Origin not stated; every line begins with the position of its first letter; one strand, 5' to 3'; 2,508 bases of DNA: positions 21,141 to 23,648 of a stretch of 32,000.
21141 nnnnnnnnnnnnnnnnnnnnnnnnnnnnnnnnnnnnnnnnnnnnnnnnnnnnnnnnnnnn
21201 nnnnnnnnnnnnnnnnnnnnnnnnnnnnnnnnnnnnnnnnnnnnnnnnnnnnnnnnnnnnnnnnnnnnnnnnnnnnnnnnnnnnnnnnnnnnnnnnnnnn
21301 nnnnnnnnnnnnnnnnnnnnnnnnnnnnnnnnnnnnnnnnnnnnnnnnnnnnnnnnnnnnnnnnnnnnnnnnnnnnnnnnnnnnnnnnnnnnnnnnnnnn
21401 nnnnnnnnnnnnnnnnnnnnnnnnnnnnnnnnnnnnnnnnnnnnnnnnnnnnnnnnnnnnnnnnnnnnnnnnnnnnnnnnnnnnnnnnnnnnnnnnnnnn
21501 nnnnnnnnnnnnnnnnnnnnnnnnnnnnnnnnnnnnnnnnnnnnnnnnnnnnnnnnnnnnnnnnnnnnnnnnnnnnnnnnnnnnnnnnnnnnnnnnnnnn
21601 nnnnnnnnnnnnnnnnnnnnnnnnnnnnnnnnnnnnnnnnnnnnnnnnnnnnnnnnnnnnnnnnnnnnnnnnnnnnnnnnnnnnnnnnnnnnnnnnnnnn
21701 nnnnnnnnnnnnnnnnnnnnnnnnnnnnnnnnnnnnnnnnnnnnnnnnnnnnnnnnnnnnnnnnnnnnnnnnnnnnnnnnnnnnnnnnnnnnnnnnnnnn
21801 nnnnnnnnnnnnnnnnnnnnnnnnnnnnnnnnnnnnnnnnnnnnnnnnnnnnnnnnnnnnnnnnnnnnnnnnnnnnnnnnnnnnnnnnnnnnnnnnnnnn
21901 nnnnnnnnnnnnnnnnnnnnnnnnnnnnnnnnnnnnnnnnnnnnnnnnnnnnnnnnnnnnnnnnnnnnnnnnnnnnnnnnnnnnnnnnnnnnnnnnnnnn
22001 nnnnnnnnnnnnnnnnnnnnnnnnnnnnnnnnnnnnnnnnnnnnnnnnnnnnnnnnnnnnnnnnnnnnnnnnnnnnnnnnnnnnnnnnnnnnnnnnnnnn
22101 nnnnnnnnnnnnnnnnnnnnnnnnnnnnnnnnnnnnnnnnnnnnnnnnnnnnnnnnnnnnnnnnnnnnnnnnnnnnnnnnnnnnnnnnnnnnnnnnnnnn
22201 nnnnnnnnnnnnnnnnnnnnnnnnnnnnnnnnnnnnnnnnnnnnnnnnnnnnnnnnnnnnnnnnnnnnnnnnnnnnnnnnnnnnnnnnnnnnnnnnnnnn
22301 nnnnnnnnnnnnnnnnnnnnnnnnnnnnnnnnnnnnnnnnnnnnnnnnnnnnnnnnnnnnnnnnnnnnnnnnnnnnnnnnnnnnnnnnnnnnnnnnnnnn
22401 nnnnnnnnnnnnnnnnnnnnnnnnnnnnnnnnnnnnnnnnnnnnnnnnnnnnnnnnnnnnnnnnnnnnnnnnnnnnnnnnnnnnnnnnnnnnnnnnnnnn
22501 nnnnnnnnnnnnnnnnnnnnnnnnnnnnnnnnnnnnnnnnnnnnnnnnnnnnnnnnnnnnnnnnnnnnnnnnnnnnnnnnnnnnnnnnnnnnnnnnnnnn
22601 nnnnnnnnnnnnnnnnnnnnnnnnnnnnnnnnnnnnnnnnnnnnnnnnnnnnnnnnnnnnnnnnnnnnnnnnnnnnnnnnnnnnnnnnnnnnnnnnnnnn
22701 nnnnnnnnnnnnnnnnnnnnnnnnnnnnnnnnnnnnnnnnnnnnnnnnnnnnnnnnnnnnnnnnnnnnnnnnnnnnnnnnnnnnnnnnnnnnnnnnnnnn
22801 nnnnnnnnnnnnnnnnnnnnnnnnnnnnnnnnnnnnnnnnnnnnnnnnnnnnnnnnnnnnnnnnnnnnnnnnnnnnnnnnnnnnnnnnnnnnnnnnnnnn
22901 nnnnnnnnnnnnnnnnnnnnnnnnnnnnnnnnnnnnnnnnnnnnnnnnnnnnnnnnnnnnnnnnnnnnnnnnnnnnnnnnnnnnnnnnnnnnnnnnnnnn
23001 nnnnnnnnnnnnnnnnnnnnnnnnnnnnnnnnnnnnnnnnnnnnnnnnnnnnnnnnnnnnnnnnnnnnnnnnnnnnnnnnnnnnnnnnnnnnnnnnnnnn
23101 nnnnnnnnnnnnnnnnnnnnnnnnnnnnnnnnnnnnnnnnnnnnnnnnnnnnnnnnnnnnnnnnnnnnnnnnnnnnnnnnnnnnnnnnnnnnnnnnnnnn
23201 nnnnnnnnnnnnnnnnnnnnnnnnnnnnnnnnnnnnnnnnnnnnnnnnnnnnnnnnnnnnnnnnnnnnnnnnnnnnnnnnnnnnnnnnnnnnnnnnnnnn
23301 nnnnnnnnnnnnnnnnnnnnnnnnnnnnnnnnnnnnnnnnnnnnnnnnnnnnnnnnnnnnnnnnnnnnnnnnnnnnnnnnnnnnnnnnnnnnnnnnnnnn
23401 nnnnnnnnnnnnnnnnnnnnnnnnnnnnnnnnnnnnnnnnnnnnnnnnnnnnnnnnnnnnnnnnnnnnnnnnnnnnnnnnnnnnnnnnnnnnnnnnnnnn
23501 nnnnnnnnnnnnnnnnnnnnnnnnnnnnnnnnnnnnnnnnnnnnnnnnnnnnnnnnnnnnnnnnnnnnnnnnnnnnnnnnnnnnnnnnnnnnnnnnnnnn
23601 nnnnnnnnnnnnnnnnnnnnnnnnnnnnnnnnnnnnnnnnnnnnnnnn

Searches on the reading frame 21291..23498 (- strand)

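Call 6: search_protein_families(library=pfam, proteins=[window:21291-23498:-], max_evalue=0.01)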
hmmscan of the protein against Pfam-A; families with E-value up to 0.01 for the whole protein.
window:21291-23498:- (735 aa): 4 families
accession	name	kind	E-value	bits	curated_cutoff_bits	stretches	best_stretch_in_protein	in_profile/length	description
PF02384.22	N6_Mtase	-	1.8e-68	231.6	20.4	1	189-468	2-272/311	N-6 DNA Methylase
PF12161.14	HsdM_N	-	7.3e-16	59.4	24.5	1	49-170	2-125/135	HsdM N-terminal domain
PF01170.24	UPF0020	-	0.00038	20.7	22.3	1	235-322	31-131/197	RMKL-like, methyltransferase domain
PF07669.17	Eco57I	-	0.0024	18.4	25.3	1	273-407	30-166/171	Eco57I restriction-modification methylase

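Call 7: search_protein_families(library=padloc, proteins=[window:21291-23498:-], max_evalue=0.01)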
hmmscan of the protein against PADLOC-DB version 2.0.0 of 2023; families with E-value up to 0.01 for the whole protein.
window:21291-23498:- (735 aa): 33 families (the best 25 are shown)
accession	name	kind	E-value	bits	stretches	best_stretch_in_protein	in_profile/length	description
PDLC03035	MTase_I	-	3.6e-250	830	1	41-734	3-652/653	Type I methyltransferase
PDLC03019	MTase_I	-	2e-82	275.9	2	47-474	7-425/932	Type I methyltransferase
PDLC03240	MTase_II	-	1.3e-60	203.7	1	47-468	7-428/511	Type II methyltransferase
PDLC03031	MTase_I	-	1.5e-44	150.4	1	45-466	5-451/834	Type I methyltransferase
PDLC03026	MTase_I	-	4.3e-38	129.7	1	48-446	6-376/487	Type I methyltransferase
PDLC03027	MTase_I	-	1.3e-35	121.1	1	186-448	131-387/810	Type I methyltransferase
PDLC03022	MTase_I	-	4.4e-35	119.2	1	174-468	146-440/857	Type I methyltransferase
PDLC03021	MTase_I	-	1.8e-33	114.1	1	174-430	126-382/491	Type I methyltransferase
PDLC03028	MTase_I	-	4.4e-30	102.5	1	44-448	725-1140/1236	Type I methyltransferase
PDLC04134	mad2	-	4e-28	96.5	1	44-445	138-462/492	mads_2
PDLC03038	MTase_I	-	1.5e-27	93.9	1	47-476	8-425/896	Type I methyltransferase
PDLC03039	MTase_I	-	2e-27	93.7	1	47-483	6-432/708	Type I methyltransferase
PDLC03029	MTase_I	-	2.1e-27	93.9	1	170-473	132-450/661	Type I methyltransferase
PDLC03032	MTase_I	-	2.2e-25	86.9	1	181-446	128-387/1001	Type I methyltransferase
PDLC03033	MTase_I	-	8.7e-25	85.6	1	178-450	167-440/541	Type I methyltransferase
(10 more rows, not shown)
